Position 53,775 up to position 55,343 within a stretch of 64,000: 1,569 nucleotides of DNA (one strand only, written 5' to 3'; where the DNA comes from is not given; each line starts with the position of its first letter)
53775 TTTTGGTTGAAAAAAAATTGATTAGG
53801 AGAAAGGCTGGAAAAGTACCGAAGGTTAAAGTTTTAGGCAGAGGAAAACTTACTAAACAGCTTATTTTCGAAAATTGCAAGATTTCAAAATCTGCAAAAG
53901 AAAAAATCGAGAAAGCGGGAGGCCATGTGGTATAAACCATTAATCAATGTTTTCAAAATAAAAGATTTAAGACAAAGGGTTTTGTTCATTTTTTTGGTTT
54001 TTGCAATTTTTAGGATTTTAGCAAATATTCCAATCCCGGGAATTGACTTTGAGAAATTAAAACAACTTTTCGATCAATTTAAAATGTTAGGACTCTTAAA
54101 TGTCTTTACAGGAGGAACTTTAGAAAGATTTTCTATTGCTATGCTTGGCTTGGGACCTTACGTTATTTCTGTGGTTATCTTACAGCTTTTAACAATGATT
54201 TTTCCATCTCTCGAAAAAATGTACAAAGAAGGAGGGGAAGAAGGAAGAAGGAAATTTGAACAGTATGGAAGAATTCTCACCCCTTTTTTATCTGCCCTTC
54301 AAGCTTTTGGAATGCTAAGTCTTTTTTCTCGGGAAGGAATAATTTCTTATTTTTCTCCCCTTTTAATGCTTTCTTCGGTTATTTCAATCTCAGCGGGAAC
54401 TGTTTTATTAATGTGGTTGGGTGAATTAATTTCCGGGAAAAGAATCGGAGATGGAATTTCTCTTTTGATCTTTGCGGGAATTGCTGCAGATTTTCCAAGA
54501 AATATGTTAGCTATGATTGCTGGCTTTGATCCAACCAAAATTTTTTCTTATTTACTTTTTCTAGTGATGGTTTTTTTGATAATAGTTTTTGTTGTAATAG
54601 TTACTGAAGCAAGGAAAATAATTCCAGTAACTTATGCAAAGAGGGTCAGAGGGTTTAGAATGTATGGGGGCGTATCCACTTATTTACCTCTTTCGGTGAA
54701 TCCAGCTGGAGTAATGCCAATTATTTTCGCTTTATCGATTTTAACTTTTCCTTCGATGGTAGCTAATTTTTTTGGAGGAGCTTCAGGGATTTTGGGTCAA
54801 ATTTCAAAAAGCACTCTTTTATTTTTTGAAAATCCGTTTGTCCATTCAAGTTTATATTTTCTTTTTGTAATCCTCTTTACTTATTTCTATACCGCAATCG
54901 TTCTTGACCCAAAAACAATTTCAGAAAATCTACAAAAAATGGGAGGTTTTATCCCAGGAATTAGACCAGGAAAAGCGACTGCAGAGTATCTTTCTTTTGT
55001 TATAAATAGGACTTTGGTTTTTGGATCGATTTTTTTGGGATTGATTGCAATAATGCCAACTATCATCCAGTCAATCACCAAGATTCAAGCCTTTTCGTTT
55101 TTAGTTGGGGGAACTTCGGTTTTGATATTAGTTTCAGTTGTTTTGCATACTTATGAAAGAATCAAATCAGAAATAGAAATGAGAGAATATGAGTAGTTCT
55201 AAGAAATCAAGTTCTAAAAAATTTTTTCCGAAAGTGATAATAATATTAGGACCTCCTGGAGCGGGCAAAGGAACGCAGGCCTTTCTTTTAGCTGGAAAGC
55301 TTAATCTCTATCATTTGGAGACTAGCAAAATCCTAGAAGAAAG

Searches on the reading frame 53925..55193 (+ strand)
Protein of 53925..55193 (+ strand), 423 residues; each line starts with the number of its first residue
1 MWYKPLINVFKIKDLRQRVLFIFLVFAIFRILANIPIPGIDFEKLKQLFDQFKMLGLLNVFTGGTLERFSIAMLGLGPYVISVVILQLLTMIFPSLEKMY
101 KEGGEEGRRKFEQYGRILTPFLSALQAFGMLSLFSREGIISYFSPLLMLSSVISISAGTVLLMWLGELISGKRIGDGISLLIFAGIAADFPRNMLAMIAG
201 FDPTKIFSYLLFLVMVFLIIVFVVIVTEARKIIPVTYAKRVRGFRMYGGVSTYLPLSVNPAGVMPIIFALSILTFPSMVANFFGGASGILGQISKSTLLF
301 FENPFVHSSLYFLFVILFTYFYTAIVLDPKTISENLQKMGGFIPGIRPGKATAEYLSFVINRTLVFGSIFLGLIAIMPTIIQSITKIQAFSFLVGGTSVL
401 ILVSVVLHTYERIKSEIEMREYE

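Call 27: search_protein_families(library=pfam, proteins=[window:53925-55193:+], max_evalue=0.00001)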
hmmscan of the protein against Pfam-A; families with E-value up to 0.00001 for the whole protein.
window:53925-55193:+ (423 aa): 1 family
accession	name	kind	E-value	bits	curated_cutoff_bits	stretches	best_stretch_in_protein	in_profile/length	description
PF00344.25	SecY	-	1.4e-94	317.3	32.2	1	70-410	1-306/306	SecY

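Call 28: search_protein_families(library=ncbifam, proteins=[window:53925-55193:+], max_evalue=0.00001)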
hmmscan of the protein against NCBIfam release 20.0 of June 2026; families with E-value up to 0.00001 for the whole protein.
window:53925-55193:+ (423 aa): 3 families
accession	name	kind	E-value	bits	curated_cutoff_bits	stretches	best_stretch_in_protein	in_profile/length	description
TIGR00967.1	3a0501s007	equivalog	3.2e-106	355.7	253.6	1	16-421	1-413/414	preprotein translocase subunit SecY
NF009082.0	PRK12417.1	equivalog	5.8e-44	150.4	353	1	8-417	5-393/406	accessory Sec system protein translocase subunit SecY2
TIGR02920.1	acc_sec_Y2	equivalog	2.2e-41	142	249.6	1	17-414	4-383/395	accessory Sec system protein translocase subunit SecY2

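Call 39: find_homologous_proteins(query=window:53925-55193:+, max_evalue=1e-20)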
Query window:53925-55193:+ (423 aa): 8000 proteins with E <= 1e-20 among 8000 candidates; the best 120 are listed.
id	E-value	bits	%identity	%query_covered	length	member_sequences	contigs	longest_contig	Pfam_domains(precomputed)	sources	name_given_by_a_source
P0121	3.0e-261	885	100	100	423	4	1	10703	PF00344.26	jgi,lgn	-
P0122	2.8e-228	776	85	100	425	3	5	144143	PF00344.26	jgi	jgi:preprotein translocase subunit SecY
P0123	3.2e-228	776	85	100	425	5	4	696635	PF00344.26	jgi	jgi:preprotein translocase subunit SecY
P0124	1.8e-226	770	84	100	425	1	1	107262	PF00344.26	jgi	jgi:preprotein translocase subunit SecY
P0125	2.4e-226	770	84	100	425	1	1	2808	PF00344.26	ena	-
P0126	7.7e-226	768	84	100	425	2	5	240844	PF00344.26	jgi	jgi:preprotein translocase subunit SecY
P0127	8.0e-226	768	84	100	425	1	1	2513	PF00344.26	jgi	-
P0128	1.9e-225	767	84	100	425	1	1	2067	PF00344.26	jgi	jgi:preprotein translocase subunit SecY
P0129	4.7e-225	765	83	100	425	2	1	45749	PF00344.26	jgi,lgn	jgi:preprotein translocase subunit SecY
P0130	9.8e-225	764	83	100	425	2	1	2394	PF00344.26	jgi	jgi:preprotein translocase subunit SecY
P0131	2.2e-224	763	83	100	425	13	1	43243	PF00344.26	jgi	jgi:preprotein translocase subunit SecY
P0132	3.1e-224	763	83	100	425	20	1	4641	PF00344.26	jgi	-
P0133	7.0e-223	758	83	100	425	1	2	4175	PF00344.26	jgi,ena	-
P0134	2.3e-222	757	83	100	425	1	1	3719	PF00344.26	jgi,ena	-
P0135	8.0e-222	755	81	100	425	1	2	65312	PF00344.26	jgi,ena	-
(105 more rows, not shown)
